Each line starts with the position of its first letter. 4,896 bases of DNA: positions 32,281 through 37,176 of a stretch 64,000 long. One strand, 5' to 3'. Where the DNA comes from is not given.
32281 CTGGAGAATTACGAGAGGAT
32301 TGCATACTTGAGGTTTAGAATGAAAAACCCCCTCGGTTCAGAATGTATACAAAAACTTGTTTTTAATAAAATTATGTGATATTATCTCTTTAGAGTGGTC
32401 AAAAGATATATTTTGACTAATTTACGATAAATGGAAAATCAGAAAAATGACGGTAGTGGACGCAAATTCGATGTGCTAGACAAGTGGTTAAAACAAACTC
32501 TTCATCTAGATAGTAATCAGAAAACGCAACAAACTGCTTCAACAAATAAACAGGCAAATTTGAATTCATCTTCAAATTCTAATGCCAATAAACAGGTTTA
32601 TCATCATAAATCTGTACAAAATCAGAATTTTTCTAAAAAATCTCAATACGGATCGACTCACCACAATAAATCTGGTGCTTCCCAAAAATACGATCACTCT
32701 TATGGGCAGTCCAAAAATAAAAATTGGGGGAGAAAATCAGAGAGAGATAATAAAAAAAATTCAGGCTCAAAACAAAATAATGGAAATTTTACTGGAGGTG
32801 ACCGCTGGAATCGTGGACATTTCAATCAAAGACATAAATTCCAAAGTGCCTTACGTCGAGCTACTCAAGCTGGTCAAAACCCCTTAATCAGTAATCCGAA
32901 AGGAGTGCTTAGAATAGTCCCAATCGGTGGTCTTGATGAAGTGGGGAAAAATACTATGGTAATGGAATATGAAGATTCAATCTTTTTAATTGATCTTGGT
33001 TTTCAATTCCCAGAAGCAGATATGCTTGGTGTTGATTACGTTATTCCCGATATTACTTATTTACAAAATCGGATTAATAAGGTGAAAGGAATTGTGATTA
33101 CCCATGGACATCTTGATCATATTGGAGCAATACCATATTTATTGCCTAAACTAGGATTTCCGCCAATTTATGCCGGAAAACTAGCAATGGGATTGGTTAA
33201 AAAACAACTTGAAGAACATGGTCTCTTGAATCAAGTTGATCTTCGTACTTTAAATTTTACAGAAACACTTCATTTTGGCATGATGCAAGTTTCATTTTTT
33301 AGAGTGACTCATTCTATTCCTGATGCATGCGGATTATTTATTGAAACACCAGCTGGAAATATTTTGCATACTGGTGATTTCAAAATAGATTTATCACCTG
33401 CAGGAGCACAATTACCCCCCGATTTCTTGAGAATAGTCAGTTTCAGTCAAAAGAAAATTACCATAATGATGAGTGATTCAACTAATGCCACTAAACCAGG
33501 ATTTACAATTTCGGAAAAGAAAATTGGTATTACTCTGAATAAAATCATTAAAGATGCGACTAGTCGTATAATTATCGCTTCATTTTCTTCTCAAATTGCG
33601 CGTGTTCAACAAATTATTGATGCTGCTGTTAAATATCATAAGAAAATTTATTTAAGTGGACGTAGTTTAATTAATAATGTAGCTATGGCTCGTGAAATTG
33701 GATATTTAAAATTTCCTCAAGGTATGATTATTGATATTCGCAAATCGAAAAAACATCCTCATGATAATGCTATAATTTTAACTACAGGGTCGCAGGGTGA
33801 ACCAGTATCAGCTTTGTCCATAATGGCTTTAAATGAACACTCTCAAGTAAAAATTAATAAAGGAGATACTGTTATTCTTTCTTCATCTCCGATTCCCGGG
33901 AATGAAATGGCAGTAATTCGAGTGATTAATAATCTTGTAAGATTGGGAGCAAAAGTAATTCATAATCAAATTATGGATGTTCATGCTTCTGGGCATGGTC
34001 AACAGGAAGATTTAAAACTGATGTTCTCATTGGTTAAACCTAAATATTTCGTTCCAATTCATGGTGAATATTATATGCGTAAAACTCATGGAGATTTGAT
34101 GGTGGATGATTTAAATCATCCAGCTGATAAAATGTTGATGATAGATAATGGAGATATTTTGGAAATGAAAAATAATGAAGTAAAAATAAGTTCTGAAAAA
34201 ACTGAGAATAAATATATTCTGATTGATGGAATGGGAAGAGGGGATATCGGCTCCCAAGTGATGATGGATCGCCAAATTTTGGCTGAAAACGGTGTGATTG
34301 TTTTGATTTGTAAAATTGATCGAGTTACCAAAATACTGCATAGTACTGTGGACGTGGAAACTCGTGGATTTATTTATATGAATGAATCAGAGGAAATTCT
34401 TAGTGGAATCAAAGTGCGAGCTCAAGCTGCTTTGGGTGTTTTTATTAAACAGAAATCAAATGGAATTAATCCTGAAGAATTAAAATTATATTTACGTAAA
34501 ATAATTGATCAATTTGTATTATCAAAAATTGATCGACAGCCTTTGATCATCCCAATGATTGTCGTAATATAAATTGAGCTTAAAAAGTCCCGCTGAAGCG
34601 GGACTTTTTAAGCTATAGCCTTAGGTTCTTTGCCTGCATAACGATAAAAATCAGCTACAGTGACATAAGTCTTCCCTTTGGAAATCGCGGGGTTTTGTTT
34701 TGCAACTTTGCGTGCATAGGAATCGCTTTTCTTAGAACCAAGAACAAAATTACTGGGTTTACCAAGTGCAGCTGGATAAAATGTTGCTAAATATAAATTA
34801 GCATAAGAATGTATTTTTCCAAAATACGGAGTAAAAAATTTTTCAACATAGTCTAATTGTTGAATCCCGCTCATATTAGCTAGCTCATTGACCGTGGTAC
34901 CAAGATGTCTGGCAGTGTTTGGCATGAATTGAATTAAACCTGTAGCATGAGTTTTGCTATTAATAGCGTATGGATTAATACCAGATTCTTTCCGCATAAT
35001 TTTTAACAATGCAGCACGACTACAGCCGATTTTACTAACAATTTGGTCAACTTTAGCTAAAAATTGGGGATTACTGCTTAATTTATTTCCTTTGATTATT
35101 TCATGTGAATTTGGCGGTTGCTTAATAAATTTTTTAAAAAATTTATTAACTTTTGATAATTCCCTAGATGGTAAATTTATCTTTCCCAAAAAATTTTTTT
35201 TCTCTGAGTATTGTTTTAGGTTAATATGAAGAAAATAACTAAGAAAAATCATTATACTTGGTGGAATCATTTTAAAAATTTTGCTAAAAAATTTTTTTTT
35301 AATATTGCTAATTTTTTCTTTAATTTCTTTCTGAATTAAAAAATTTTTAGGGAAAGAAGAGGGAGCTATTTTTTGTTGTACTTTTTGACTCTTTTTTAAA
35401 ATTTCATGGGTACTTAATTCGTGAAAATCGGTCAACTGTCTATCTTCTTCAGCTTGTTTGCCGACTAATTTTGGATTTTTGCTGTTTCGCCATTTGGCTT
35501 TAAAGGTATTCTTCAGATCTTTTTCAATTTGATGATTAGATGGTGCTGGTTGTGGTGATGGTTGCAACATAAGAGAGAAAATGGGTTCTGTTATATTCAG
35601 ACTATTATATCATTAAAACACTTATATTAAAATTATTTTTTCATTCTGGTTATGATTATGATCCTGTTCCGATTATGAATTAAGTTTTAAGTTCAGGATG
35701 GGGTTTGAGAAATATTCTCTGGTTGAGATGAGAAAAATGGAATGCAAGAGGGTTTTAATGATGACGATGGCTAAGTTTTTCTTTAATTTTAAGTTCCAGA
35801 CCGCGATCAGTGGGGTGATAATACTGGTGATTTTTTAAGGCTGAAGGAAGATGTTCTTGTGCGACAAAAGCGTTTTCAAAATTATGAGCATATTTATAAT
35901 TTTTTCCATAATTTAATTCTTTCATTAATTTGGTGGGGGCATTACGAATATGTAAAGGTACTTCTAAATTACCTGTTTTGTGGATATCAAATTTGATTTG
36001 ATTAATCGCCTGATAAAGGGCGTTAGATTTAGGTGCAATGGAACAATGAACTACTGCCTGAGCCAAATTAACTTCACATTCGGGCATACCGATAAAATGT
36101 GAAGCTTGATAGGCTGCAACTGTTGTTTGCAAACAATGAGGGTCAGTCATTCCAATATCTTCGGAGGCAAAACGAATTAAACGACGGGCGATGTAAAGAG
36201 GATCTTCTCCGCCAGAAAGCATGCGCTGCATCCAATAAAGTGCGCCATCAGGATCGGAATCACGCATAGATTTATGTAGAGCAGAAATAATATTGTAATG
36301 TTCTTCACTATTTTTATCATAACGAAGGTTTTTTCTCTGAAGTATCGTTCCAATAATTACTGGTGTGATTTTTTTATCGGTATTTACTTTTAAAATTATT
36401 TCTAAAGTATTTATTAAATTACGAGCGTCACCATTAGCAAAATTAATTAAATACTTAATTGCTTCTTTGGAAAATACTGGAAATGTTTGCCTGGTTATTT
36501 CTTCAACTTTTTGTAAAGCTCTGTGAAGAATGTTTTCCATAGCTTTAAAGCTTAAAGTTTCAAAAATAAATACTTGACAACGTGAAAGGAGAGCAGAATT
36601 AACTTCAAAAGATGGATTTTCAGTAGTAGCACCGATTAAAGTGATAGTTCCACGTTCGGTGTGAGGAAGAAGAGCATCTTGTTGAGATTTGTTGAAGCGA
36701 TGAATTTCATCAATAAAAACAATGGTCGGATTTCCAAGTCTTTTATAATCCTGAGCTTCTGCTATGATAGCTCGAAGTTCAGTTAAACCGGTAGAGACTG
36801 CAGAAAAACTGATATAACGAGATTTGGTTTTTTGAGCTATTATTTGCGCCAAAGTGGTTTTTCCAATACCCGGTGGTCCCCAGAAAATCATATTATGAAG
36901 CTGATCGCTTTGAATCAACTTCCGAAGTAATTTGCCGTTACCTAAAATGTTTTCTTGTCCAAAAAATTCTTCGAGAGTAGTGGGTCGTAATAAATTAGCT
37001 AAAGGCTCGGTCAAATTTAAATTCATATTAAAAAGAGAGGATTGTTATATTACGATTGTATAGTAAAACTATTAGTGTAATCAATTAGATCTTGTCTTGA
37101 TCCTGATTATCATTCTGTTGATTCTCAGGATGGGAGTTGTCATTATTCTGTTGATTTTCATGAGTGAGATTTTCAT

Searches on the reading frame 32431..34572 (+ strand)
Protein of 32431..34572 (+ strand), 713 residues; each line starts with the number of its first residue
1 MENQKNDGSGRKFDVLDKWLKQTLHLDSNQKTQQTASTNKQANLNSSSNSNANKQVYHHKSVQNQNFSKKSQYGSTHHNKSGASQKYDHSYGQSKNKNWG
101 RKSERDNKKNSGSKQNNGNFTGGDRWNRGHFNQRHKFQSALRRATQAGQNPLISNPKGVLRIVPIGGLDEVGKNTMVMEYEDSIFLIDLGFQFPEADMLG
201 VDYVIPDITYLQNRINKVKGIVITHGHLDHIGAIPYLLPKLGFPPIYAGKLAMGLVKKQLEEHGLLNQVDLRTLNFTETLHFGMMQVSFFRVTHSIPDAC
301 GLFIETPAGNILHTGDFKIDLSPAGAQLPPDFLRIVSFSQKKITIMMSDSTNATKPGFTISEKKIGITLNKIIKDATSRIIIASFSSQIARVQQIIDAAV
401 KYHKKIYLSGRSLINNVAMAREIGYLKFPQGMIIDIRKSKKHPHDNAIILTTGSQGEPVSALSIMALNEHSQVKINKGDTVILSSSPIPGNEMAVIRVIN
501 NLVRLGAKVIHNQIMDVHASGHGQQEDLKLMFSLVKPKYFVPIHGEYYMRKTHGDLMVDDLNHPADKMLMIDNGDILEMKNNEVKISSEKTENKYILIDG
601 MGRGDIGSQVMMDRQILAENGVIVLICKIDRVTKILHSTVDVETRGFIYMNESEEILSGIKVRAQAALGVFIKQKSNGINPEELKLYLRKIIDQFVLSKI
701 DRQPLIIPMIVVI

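Call 12: search_protein_families(library=ncbifam, proteins=[window:32431-34572:+])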
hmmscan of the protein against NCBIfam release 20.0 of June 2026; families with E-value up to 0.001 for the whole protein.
window:32431-34572:+ (713 aa): 8 families
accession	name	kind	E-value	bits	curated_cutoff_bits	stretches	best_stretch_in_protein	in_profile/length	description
NF047419.1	RNase_J1_RnjA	exception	1.3e-193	644.6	820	1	161-711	3-547/549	ribonuclease J1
TIGR00649.1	MG423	subfamily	1.5e-167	558.3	400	1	161-710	2-545/546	RNase J family beta-CASP ribonuclease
TIGR03675.1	arCOG00543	equivalog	1.1e-17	63.5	580.2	1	135-404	151-427/631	beta-CASP ribonuclease aCPSF1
NF001911.0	PRK00685.1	equivalog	1.8e-06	27.6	144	1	216-319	39-146/228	metal-dependent hydrolase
NF012229.1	bla_class_B_core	domain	9e-06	25.9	100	1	165-289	7-122/139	metallo-beta-lactamase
NF008887.0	PRK11921.1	equivalog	0.00016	20.7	635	1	215-265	69-119/396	anaerobic nitric oxide reductase flavorubredoxin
TIGR02651.1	RNase_Z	equivalog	0.00035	19.7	292.95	1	212-304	46-147/302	ribonuclease Z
NF008580.0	PRK11539.1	equivalog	0.00036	19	969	1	175-240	515-576/758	ComEC family protein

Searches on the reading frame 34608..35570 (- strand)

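Call 17: search_protein_families(library=pfam, max_evalue=0.001, proteins=[window:34608-35570:-])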
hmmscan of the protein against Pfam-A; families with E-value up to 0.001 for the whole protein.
window:34608-35570:- (320 aa): 1 family
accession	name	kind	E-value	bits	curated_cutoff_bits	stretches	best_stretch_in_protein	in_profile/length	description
PF01464.25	SLT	-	2.3e-10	40.5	21.3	1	182-231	11-57/117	Transglycosylase SLT domain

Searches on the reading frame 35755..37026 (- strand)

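Call 12: search_protein_families(library=ncbifam, proteins=[window:35755-37026:-])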
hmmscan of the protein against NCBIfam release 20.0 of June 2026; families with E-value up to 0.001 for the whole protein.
window:35755-37026:- (423 aa): 71 families (the best 25 are shown)
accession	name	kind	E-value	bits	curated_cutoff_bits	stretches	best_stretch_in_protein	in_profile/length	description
NF009881.0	PRK13341.1-2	equivalog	1.2e-132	443.3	651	1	6-421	15-434/736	AAA family ATPase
NF009883.0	PRK13341.1-4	equivalog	9.8e-117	390.7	668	1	7-421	19-437/729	AAA family ATPase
NF009882.0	PRK13341.1-3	equivalog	9.3e-101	338.1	1197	1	7-421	18-436/734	AAA family ATPase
NF009880.0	PRK13341.1-1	equivalog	1.5e-97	327.4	891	1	7-420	6-404/599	AAA family ATPase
NF011289.0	PRK14700.1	equivalog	6.7e-63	212.6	570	1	120-419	1-292/300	recombination factor protein RarA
TIGR02397.1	dnaX_nterm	equivalog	3.4e-20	72.6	250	2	76-304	94-303/355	DNA polymerase III subunit gamma/tau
NF001679.0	PRK00440.1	equivalog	9.4e-18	64.3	303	1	13-222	12-217/322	replication factor C small subunit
NF000868.0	PRK00080.1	equivalog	2.3e-17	62.9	282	1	11-129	17-132/330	Holliday junction branch migration DNA helicase RuvB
NF011523.0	PRK14962.1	equivalog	1.1e-16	60.6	576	2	76-225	94-235/474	DNA polymerase III subunits gamma and tau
TIGR02903.1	spore_lon_C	equivalog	2.2e-16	59.5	678.8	2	4-70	139-202/615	Lon family ATP-dependent protease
NF004549.0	PRK05896.1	equivalog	3.1e-15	55.9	578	2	76-220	96-232/642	DNA polymerase III subunits gamma and tau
TIGR00635.1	ruvB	equivalog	5.9e-15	55.1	299.05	1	17-123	2-105/305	Holliday junction branch migration DNA helicase RuvB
TIGR02902.1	spore_lonB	equivalog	6.1e-15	54.8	723.3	2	3-86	49-129/531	ATP-dependent protease LonB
NF005171.0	PRK06645.1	equivalog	1.8e-14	53.1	614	1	76-227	107-253/509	DNA polymerase III subunits gamma and tau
NF004046.1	PRK05563.1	equivalog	7e-14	51.6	400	2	78-290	97-290/567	DNA polymerase III subunit gamma/tau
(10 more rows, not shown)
